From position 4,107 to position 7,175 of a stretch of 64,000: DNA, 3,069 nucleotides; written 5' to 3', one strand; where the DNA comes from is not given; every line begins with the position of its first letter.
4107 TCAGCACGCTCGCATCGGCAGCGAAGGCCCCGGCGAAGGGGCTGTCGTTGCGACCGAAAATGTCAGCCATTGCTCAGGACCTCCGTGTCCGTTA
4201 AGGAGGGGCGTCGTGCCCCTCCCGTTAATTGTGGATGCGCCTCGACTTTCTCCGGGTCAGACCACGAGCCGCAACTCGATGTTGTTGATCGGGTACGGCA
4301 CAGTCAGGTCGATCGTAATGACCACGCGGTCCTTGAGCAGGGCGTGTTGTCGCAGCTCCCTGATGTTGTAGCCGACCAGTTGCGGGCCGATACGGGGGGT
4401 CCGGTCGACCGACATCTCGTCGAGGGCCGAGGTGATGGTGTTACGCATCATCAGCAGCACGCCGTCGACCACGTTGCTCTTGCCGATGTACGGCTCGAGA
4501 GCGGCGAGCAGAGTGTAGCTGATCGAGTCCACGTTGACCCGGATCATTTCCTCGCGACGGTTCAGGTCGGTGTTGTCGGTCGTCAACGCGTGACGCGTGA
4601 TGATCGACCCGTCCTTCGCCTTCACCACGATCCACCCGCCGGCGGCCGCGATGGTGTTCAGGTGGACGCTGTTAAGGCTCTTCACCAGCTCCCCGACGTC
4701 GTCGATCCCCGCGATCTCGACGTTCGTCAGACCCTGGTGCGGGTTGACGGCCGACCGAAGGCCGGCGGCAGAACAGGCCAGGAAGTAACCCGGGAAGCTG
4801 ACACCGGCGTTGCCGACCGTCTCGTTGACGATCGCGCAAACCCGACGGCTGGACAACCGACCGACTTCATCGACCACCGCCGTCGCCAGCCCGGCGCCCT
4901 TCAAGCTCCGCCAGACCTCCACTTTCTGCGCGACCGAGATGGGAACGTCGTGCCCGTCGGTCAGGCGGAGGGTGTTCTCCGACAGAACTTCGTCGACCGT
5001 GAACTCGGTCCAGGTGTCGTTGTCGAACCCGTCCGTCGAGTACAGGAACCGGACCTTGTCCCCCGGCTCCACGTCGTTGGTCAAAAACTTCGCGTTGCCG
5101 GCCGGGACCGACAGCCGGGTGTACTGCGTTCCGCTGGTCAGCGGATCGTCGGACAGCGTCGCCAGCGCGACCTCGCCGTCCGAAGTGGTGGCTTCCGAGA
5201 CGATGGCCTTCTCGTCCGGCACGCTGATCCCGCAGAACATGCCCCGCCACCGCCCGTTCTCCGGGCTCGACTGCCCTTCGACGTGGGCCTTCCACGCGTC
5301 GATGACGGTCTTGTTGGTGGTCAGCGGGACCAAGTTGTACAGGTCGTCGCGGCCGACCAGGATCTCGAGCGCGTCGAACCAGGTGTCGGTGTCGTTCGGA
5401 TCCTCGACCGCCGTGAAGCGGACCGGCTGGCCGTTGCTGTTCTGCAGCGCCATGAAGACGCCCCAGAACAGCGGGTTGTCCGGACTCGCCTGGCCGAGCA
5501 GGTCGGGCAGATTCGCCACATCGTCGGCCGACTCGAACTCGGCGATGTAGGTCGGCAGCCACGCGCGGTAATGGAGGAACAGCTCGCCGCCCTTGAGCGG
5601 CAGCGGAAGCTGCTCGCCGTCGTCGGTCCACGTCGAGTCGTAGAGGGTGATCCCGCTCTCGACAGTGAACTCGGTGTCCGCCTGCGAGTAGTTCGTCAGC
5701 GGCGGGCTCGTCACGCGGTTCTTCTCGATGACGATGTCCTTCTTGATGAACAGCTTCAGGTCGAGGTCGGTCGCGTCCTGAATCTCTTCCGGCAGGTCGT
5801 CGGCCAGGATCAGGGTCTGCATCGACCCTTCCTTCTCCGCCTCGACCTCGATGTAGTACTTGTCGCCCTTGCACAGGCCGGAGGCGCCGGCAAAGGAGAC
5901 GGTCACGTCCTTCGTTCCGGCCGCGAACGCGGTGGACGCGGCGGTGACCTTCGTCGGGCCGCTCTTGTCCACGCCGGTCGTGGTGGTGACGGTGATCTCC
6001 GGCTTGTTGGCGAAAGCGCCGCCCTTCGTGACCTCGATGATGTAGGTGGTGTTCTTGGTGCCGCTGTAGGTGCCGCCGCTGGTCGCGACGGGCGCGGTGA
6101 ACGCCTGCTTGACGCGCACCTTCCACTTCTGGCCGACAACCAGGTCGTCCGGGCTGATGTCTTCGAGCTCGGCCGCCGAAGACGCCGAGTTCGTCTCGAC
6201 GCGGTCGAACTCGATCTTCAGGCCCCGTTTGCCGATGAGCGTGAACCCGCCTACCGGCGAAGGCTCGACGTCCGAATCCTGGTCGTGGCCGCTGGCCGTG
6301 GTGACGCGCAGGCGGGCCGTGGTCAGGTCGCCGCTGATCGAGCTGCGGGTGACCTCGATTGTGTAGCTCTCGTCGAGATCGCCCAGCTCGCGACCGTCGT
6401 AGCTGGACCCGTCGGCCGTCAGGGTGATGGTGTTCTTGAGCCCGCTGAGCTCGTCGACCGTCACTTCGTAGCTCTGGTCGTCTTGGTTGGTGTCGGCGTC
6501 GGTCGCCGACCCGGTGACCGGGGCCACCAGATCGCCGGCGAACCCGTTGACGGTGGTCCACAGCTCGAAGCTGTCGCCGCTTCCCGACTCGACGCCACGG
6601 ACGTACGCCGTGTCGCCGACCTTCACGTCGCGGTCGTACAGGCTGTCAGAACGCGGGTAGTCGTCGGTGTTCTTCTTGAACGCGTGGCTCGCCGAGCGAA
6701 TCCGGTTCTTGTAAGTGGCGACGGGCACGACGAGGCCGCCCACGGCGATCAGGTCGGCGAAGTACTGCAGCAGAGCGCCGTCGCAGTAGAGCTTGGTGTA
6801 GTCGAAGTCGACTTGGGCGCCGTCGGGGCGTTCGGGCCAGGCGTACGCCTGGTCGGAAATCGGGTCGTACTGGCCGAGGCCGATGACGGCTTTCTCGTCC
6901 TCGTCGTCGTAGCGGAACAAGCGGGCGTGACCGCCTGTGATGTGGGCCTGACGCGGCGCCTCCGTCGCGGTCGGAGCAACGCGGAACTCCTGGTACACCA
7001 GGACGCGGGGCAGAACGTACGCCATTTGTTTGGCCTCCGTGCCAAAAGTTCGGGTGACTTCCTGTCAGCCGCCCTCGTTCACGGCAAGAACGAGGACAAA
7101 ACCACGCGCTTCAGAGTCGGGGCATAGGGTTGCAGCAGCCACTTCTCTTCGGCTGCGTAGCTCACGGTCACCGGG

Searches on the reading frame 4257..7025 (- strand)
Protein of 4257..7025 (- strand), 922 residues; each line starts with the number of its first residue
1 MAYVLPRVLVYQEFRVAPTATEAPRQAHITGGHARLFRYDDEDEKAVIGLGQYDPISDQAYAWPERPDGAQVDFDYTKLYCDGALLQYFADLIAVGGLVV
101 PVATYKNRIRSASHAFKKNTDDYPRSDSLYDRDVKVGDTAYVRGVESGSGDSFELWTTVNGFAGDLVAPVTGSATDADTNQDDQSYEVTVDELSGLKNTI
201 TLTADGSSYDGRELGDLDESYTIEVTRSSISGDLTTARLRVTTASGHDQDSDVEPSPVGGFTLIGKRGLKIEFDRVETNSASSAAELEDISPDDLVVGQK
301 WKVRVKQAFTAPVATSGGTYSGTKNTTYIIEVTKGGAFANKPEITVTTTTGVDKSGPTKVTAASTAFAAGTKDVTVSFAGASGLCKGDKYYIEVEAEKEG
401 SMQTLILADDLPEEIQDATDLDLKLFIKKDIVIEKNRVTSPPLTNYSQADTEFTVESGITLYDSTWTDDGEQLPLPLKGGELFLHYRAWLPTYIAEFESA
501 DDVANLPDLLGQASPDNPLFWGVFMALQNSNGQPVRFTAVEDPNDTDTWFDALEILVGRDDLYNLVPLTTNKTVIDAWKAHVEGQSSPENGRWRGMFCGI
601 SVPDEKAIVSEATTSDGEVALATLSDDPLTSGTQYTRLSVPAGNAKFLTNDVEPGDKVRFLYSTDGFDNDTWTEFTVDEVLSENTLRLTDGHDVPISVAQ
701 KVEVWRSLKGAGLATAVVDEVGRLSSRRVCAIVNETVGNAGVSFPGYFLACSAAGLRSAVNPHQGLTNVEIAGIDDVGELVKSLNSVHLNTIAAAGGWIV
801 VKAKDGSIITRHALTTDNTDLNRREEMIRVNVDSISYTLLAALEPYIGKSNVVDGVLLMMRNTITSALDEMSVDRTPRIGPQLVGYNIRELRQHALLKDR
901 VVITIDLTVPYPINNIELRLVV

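Call 12: search_protein_families(library=phrogs, proteins=[window:4257-7025:-], max_evalue=0.001)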
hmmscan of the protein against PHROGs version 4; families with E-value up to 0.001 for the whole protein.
window:4257-7025:- (922 aa): 2 families
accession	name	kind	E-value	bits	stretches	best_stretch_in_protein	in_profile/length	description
phrog_2839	-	tail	6.9e-07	29.1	1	740-919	390-561/581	tail sheath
phrog_279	-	tail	1.5e-05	24.9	1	728-875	288-440/489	tail sheath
